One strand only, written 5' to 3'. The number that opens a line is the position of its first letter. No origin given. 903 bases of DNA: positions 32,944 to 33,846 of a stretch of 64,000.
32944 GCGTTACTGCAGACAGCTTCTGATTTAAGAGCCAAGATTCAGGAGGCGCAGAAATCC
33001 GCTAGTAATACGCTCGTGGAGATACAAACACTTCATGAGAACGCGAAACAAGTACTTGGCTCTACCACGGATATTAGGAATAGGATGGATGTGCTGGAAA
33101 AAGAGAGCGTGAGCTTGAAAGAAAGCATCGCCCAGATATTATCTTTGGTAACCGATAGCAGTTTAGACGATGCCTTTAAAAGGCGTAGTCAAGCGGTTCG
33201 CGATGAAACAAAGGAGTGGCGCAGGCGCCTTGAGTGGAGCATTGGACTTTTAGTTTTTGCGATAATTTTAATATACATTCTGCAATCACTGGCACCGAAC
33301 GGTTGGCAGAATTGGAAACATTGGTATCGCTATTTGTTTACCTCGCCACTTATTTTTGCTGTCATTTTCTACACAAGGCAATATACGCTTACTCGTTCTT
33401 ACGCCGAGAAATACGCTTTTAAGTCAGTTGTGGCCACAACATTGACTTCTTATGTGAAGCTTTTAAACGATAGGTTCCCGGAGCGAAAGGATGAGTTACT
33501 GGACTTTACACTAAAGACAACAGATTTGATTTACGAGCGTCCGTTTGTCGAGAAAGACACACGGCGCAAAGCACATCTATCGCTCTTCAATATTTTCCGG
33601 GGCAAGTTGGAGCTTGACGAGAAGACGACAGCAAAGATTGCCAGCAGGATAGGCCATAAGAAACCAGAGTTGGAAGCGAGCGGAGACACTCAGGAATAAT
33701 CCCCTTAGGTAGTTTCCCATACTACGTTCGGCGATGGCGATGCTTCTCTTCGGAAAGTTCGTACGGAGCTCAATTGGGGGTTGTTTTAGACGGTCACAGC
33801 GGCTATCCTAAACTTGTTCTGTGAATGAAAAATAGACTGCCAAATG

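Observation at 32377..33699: Unusual architecture: three ~55-aa helical repeats with a D-[DP]-x-SGL motif followed by a C-terminal 2-TM module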

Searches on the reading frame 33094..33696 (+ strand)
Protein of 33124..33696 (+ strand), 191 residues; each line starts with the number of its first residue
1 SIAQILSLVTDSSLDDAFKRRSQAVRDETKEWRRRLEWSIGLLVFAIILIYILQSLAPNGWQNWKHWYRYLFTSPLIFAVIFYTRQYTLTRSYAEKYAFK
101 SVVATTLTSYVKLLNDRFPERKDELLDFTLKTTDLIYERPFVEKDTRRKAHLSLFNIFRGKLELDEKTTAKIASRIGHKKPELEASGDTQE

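Call 9: search_protein_families(library=pfam, proteins=[window:33124-33696:+], max_evalue=10)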
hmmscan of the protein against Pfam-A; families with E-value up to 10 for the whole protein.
seq(191 aa): 2 families
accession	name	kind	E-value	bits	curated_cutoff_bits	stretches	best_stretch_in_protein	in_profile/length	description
PF06837.17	Fijivirus_P9-2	-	0.13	12.4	27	1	9-87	15-95/178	Fijivirus P9-2 protein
PF00957.27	Synaptobrevin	-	0.19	12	26.4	1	17-53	49-83/89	Synaptobrevin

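Call 30: search_protein_representatives(alignment_id=A2)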
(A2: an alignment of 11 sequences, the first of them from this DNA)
Query: 11 sequences, 174 profile positions. Proteins with E-value up to 0.001 (for the whole library): 2209; up to 1e-10: 932; up to 1e-30: 44. The best 150 are listed.
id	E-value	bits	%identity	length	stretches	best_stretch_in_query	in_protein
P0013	4.2e-72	257.6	-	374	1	1-173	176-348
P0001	2.6e-70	251.8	-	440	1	1-173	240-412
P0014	4.2e-60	218.6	-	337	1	1-166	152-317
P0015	9.3e-59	214.2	-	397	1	2-173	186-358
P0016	2.9e-58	212.6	-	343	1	2-173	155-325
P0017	1.1e-57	210.7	-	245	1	2-173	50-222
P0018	4.1e-55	202.3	-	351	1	1-172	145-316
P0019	4.6e-54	198.9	-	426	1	3-173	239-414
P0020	1.5e-53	197.3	-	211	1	3-173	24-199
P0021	6.7e-52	191.9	-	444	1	1-165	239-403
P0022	2.3e-51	190.1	-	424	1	2-173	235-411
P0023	3.7e-48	179.7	-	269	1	3-173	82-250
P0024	5.9e-48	179.0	-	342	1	2-171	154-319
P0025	1.2e-47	178.0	-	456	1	2-173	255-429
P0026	5.8e-47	175.8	-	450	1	1-165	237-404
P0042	4.5e-33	130.5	-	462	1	2-158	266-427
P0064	6.7e-30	120.2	-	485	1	1-172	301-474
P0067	1.8e-29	118.8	-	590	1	3-153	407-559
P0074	8.5e-29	116.6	-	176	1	7-165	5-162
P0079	1.6e-28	115.7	-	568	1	7-154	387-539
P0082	2.4e-28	115.2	-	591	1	3-157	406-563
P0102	1.4e-27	112.7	-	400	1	4-153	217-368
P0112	4.9e-27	110.9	-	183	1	4-165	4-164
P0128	3.5e-26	108.1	-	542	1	6-170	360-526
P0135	3.9e-26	108.0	-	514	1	3-157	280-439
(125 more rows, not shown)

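Call 31: search_protein_families(library=pfam, proteins=[P0067, P0079, P0074, P0112, P0042, P0064, P0135, P0128, P0102, P0020], max_evalue=0.01)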
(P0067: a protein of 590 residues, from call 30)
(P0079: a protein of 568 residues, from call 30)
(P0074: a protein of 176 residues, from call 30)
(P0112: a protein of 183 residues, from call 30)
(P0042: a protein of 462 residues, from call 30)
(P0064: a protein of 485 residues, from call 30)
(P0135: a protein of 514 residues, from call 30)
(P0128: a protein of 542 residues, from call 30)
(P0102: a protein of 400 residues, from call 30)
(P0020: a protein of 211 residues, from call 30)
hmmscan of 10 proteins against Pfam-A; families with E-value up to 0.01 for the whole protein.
P0067 (590 aa): 1 family
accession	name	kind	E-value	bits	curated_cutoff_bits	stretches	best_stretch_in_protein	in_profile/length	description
PF01442.23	Apolipoprotein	-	7.7e-08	32.7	90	2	250-401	14-162/190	Apolipoprotein A1/A4/E domain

P0079 (568 aa): 0 families

P0074 (176 aa): 0 families

P0112 (183 aa): 0 families

P0042 (462 aa): 2 families
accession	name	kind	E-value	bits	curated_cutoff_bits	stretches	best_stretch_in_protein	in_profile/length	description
PF09969.14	DUF2203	-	0.0016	19.6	24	0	165-257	9-92/122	Uncharacterized conserved protein (DUF2203)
PF04136.21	COG3_N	-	0.0046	17.3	27.9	1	119-204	3-88/147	Conserved oligomeric Golgi complex subunit 3, N-terminal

P0064 (485 aa): 6 families
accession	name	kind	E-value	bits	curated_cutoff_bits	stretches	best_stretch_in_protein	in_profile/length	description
PF06009.19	Laminin_II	-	0.00061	20.3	33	1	180-267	10-100/138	Laminin Domain II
PF24611.2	Spectrin_Anc-1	-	0.002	18.8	33.2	0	218-268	21-71/115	Nuclear anchorage protein 1, spectrin-like repeat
PF06103.16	DUF948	-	0.0025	18.4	37.2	1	217-283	21-87/89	Bacterial protein of unknown function (DUF948)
PF05701.16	WEMBL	-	0.003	16.8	35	1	184-311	318-441/562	Weak chloroplast movement under blue light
PF16809.10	NleF_casp_inhib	-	0.0031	18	24.1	1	233-303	4-74/145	NleF caspase inhibitor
PF07400.16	IL11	-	0.007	16.4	25.8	0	264-318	64-118/170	Interleukin 11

P0135 (514 aa): 0 families

P0128 (542 aa): 0 families

P0102 (400 aa): 1 family
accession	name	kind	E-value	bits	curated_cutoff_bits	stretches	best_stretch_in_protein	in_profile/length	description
PF01442.23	Apolipoprotein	-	4.5e-05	23.7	90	1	31-137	80-188/190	Apolipoprotein A1/A4/E domain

P0020 (211 aa): 1 family
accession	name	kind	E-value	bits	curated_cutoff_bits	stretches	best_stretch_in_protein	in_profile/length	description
PF19592.4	DUF6097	-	0.0073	16.9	27.5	0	24-114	32-117/152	Family of unknown function (DUF6097)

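Call 35: find_homologous_proteins(query=A3, max_evalue=0.00001)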
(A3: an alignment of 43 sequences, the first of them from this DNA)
Query A3 (43 sequences) (177 aa, profile of the alignment): 45 proteins with E <= 0.00001 among 6504 candidates.
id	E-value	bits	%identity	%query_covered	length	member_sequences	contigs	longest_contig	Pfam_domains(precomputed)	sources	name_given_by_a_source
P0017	1.1e-49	186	49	99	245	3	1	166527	-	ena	-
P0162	2.2e-46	175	28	82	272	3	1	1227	PF09980.15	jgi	jgi:hypothetical protein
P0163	1.1e-45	173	27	85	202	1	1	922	-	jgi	jgi:hypothetical protein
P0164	2.4e-45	172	27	37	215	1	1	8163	-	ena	-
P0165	7.7e-45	170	31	81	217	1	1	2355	-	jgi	jgi:hypothetical protein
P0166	2.5e-44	169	30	69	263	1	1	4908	-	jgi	jgi:hypothetical protein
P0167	3.0e-44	168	28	83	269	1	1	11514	-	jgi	jgi:hypothetical protein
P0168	4.4e-44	168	31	67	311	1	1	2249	PF09980.15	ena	-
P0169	1.4e-43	166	31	67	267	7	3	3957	-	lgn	-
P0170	1.6e-43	166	26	65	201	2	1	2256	-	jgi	jgi:hypothetical protein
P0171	3.6e-43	165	26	85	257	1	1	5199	-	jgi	jgi:hypothetical protein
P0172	2.0e-42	162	25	84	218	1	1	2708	-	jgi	jgi:hypothetical protein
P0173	3.3e-42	162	25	84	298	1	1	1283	-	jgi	jgi:hypothetical protein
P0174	3.6e-42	162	29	69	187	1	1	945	-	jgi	jgi:hypothetical protein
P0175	3.7e-41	158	24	72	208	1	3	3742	-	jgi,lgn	jgi:hypothetical protein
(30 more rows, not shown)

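Call 37: search_dna_similar(query=P0082, collection=plasmids, mode=protein, max_evalue=0.00001, max_rows=15)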
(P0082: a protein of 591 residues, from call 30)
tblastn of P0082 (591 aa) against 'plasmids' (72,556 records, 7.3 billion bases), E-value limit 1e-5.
Records with a match: 24; places in all: 24; records where one place covers at least 80% of the query: 0.
Best place of each record, by identity: <60% 24.
By first word of the organism name: Acinetobacter 24.
By predicted mobility (MOB-suite, as given by PLSDB): mobilizable 22; non-mobilizable 2.
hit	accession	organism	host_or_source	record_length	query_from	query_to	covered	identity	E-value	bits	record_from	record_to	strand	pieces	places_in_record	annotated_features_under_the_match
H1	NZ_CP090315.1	Acinetobacter sp. SH20PTE17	pig manure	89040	423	569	25%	25.2%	7e-8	64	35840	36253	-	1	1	hypothetical protein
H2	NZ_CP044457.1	Acinetobacter indicus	pigeon,stool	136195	423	569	25%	25.2%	7e-8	64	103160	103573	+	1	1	hypothetical protein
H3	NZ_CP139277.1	Acinetobacter pittii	Homo sapiens,Peritoneal Dialysis Fluid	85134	423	569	25%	24.5%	5e-8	64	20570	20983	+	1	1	hypothetical protein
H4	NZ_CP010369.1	Acinetobacter nosocomialis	Homo sapiens,excreted bodily substance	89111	423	569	25%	24.5%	5e-8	64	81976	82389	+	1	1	hypothetical protein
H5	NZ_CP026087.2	Acinetobacter pittii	Homo sapiens,Pure Culture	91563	423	569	25%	24.5%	5e-8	64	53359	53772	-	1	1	hypothetical protein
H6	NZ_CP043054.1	Acinetobacter pittii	Homo sapiens,urine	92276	423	569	25%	24.5%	5e-8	64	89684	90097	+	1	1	hypothetical protein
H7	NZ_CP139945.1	Acinetobacter pittii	Homo sapiens,cell culture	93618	423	569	25%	24.5%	5e-8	64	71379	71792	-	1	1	hypothetical protein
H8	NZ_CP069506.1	Acinetobacter pittii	-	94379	423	569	25%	24.5%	5e-8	64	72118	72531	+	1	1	hypothetical protein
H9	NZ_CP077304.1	Acinetobacter pittii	-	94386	423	569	25%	24.5%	5e-8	64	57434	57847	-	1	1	hypothetical protein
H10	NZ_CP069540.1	Acinetobacter pittii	-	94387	423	569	25%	24.5%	5e-8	64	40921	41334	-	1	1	hypothetical protein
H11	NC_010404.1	Acinetobacter baumannii AYE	-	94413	423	569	25%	24.5%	5e-8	64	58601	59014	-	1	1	hypothetical protein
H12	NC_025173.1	Acinetobacter pittii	-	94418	423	569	25%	24.5%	5e-8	64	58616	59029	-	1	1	hypothetical protein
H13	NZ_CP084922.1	Acinetobacter pittii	Groundwater from ...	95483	423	569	25%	24.5%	5e-8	64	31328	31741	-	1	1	hypothetical protein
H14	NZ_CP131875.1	Acinetobacter pittii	Homo sapiens,culture,urine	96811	423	569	25%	24.5%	5e-8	64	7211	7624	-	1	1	hypothetical protein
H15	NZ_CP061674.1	Acinetobacter seifertii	Homo sapiens,blood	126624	423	569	25%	24.5%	5e-8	64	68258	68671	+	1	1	hypothetical protein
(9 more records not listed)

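Call 39: get_annotated_region(hit=H11, flank=7000)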
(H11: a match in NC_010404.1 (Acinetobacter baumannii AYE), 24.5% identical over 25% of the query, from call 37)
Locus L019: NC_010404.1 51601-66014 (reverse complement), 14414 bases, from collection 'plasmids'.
description: Acinetobacter baumannii AYE plasmid p3ABAYE, complete sequence
organism: Acinetobacter baumannii AYE (NCBI taxid 509173)
taxonomy: Bacteria; Pseudomonadota; Gammaproteobacteria; Moraxellales; Moraxellaceae; Acinetobacter; Acinetobacter baumannii; Acinetobacter baumannii AYE
host: -; source: -; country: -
typing (MOB-suite, as given by PLSDB): mobilizable; replicon rep_cluster_639; relaxase MOBP
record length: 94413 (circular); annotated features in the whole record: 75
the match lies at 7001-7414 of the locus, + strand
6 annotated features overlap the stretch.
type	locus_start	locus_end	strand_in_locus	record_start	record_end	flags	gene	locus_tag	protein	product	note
CDS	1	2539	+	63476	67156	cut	brxC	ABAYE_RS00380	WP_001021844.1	BREX system P-loop protein BrxC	-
CDS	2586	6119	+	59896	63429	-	pglX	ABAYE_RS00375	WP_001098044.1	BREX-1 system adenine-specific DNA-methyltransferase PglX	GO:0006306 - DNA methylation [Evidence IEA]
CDS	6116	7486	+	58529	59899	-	-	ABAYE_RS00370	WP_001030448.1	hypothetical protein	-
CDS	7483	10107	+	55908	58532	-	pglZ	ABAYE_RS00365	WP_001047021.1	BREX-1 system phosphatase PglZ type A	-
CDS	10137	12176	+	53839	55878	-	brxL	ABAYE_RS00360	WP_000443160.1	protease Lon-related BREX system protein BrxL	GO:0008150 - biological_process [Evidence IEA]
CDS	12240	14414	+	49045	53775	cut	-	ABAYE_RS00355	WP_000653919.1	AAA domain-containing protein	-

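Call 40: predict_structure(alignment_id=A3)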
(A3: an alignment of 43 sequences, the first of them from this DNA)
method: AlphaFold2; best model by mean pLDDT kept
length: 177 residues; sequences in the alignment: 43
mean_pLDDT: 79.4   pTM: 0.65
mean pLDDT of the five models: 79.4, 78.1, 77.0, 76.0, 74.7
residues with pLDDT >= 90: 57; 70-90: 80; 50-70: 21; < 50: 19
segments of 3 or more residues with pLDDT < 50: 159-163, 166-177
pLDDT, mean of each block of 10 residues (from residue 1): 80 63 78 92 98 96 85 79 94 95 87 82 89 88 74 50 46 41
secondary structure, 60 per line:
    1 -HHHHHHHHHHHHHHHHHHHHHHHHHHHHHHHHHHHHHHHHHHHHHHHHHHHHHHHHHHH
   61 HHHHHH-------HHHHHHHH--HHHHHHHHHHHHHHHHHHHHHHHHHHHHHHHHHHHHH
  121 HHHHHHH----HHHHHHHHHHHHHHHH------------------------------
elements in order: H2-66 H74-81 H84-127 H132-147

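Call 48: fold_search(model_id=the predicted structure, library=pdb)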
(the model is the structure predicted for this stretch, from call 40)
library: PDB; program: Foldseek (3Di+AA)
matches with E <= 10: 277; with E <= 0.001: 0
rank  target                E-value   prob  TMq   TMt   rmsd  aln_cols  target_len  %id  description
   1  6ixf_B                5.8e-01  0.60  0.33  0.28  11.7       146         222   13  Crystal structure of SeMet apo SH3BP5 (P41) (released 2019-03-20)
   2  5c22_C                9.5e-01  0.97  0.55  0.40   6.7       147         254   17  Crystal structure of Zn-bound HlyD from E. coli (released 2016-02-17)
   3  7zcg_B                9.5e-01  0.25  0.23  0.28  18.8       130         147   13  CHMP2A-CHMP3 heterodimer (430 Angstrom diameter) (released 2023-01-18)
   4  5c22_B                1.0e+00  0.97  0.55  0.38   7.0       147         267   17  Crystal structure of Zn-bound HlyD from E. coli (released 2016-02-17)
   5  5c22_A                1.0e+00  0.96  0.54  0.37   7.1       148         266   18  Crystal structure of Zn-bound HlyD from E. coli (released 2016-02-17)
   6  6ixe                  1.0e+00  0.33  0.29  0.24  13.4       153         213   14  Crystal structure of SeMet apo SH3BP5 (I41) (released 2019-03-20)
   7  9ftl_A                1.0e+00  0.21  0.29  0.31  35.1       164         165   12  Asgard ESCRT-IIIB filament structure (released 2025-04-16)
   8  6z6o_C                1.1e+00  0.89  0.52  0.19  10.7       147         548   12  HDAC-TC (released 2021-02-17)
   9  6z6f_C                1.1e+00  0.87  0.52  0.19  10.6       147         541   12  HDAC-PC (released 2021-02-17)
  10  3g67_B                1.3e+00  0.63  0.44  0.38  12.2       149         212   11  Crystal Structure of a Soluble Chemoreceptor from Thermotoga maritima (released 2009-07-28)
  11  6ixf_A                1.3e+00  0.33  0.30  0.26  11.9       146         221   13  Crystal structure of SeMet apo SH3BP5 (P41) (released 2019-03-20)
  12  7o3x_B                1.5e+00  0.77  0.48  0.41  11.6       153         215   14  Structural basis for VIPP1 oligomerization and maintenance of thylakoid membrane integrity (released 2021-06-30)
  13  6ixv_D                1.6e+00  0.23  0.31  0.25  12.7       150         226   16  Crystal structure of SH3BP5-Rab11a (released 2019-03-20)
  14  9fqr_E5               1.6e+00  0.15  0.25  0.27  14.4       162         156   10  96-nm repeat of axonemal doublet microtubules from bovine sperm (released 2025-03-26)
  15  9hqx_B                1.6e+00  0.11  0.19  0.08  12.8       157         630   13  Salmonella enterica Lamassu LmuACB bound to DNA duplex (released 2025-10-01)
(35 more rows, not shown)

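Call 49: search_protein_families(library=pfam, alignment_id=A3, max_evalue=10)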
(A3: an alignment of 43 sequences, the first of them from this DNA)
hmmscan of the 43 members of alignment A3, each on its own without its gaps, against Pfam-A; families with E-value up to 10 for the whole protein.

A. member 1, seq(177 aa): 3 families
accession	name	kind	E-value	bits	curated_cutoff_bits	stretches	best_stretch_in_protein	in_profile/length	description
PF06837.17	Fijivirus_P9-2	-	0.079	13.1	27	1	18-97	14-95/178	Fijivirus P9-2 protein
PF23907.1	DUF7249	-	0.096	14.1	27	1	69-151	6-73/93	Family of unknown function (DUF7249)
PF00957.27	Synaptobrevin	-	0.16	12.3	26.4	1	26-63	46-83/89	Synaptobrevin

B. families by the number of members that match (of 43 scanned): 93 families (the first 25 are shown)
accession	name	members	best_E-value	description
PF20990.2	DUF2207_C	5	0.0023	Predicted membrane protein (DUF2207) C-terminal domain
PF01757.29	Acyl_transf_3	5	0.0042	Acyltransferase domain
PF06781.17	CrgA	3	0.0002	Cell division protein CrgA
PF00689.26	Cation_ATPase_C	3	0.012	Cation transporting ATPase, C-terminus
PF13567.11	DUF4131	3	0.024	Domain of unknown function (DUF4131)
PF03419.18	Peptidase_U4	2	0.0011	Sporulation factor SpoIIGA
PF11368.13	DUF3169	2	0.0047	Protein of unknown function (DUF3169)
PF19592.4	DUF6097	2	0.0092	Family of unknown function (DUF6097)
PF00324.27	AA_permease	2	0.0097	Amino acid permease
PF18936.5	DUF5684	2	0.012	Family of unknown function (DUF5684)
PF11694.13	DUF3290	2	0.04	Protein of unknown function (DUF3290)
PF13800.11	Sigma_reg_N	2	0.05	Sigma factor regulator N-terminal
PF08668.18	HDOD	2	0.075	HDOD domain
PF00487.30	FA_desaturase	2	0.11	Fatty acid desaturase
PF16927.11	HisKA_7TM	1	0.00016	N-terminal 7TM region of histidine kinase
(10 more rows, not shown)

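Call 50: search_protein_families(library=padloc, alignment_id=A3, max_evalue=1)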
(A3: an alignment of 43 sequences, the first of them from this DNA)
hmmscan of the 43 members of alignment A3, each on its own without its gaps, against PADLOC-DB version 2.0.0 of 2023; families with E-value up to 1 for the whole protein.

A. member 1, seq(177 aa): 0 families

B. families by the number of members that match (of 43 scanned): 6 families
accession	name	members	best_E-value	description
PDLC01174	CorA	1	0.0054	CorA-like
PDLC01270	Cmr1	1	0.0071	"CAS-III-B,CAS-III-C; effector_G7"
PDLC02235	AbiEi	1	0.0075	AbiEi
PDLC04460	PDC-M15B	1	0.0079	-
PDLC00696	Effector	1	0.014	2TM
PDLC04003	PD-Lambda-5_A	1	0.017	-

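Call 62: find_related_loci(query=A6, collection=metagenome_contigs, flank=8000)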
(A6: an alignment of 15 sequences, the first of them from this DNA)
Query A6 (175 aa) in metagenome_contigs; peptide patterns used: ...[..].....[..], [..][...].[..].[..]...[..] (x = any residue, [..] = any of these).
437 stretches matched a pattern; 32 encode a relative of the query (tblastn E <= 1e-3); 32 distinct loci.
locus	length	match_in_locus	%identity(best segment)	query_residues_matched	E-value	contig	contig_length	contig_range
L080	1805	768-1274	46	1-169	9e-49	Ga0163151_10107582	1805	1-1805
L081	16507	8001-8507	44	1-169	6e-47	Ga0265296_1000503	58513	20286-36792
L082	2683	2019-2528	46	4-173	1e-44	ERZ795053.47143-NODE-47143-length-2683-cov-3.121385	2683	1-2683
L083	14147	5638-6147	47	4-173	2e-44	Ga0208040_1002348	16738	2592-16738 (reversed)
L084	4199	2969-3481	45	4-175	2e-43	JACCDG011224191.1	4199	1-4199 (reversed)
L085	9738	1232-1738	43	1-169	5e-43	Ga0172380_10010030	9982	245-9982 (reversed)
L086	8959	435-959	40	1-175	1e-41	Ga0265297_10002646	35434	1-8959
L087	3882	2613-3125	44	4-175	8e-41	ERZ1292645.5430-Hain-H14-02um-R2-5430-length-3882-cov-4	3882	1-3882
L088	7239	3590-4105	38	1-173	1e-39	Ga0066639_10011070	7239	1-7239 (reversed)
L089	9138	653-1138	41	1-159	2e-36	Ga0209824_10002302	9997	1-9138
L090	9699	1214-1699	39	1-159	1e-33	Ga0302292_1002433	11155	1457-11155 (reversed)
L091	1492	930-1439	38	4-175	6e-34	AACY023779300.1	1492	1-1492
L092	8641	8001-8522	34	2-170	1e-19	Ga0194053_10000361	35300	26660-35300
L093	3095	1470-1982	30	3-173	5e-19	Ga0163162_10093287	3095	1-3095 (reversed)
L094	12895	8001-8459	30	10-151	3e-18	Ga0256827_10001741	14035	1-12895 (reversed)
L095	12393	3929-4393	30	9-159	3e-18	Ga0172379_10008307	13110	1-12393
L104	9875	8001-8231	42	78-154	4e-13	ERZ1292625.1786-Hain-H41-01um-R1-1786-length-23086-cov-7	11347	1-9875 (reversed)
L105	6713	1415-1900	32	7-166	2e-12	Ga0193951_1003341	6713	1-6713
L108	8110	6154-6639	31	7-166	6e-11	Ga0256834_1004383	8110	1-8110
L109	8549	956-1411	29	7-155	2e-10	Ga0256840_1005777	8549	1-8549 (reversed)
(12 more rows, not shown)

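Call 65: search_protein_families(library=pfam, alignment_id=A7, max_evalue=0.00001)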
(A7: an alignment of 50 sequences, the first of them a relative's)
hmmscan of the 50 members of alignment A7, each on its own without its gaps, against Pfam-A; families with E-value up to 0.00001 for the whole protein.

A. member 1, L081:3789-4355:- (188 aa): 0 families

B. families by the number of members that match (of 50 scanned): 39 families (the first 25 are shown)
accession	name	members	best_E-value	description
PF01555.25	N6_N4_Mtase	3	6.6e-53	DNA methylase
PF00717.28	Peptidase_S24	3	5e-30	Peptidase S24-like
PF01726.22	LexA_DNA_bind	3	4.5e-15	LexA DNA binding domain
PF13310.11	Virulence_RhuM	2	1.3e-115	Virulence protein RhuM family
PF18962.6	Por_Secre_tail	2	6.2e-12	Secretion system C-terminal sorting domain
PF11463.14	R-HINP1I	1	1.5e-87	R.HinP1I restriction endonuclease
PF00579.31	tRNA-synt_1b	1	6.4e-71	tRNA synthetases class I (W and Y)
PF02397.22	Bac_transf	1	2.2e-58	Bacterial sugar transferase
PF02384.22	N6_Mtase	1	5.7e-55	N-6 DNA Methylase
PF01420.25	Methylase_S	1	5.2e-53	Type I restriction modification DNA specificity domain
PF11104.14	PilM_2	1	8.9e-39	Type IV pilus assembly protein PilM;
PF09573.16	RE_TaqI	1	9.8e-30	TaqI restriction endonuclease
PF04851.21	ResIII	1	1.1e-28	Type III restriction enzyme, res subunit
PF05635.17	23S_rRNA_IVP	1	6.3e-28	23S rRNA-intervening sequence protein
PF25021.1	TEN_NHL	1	4.3e-27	Teneurin NHL domain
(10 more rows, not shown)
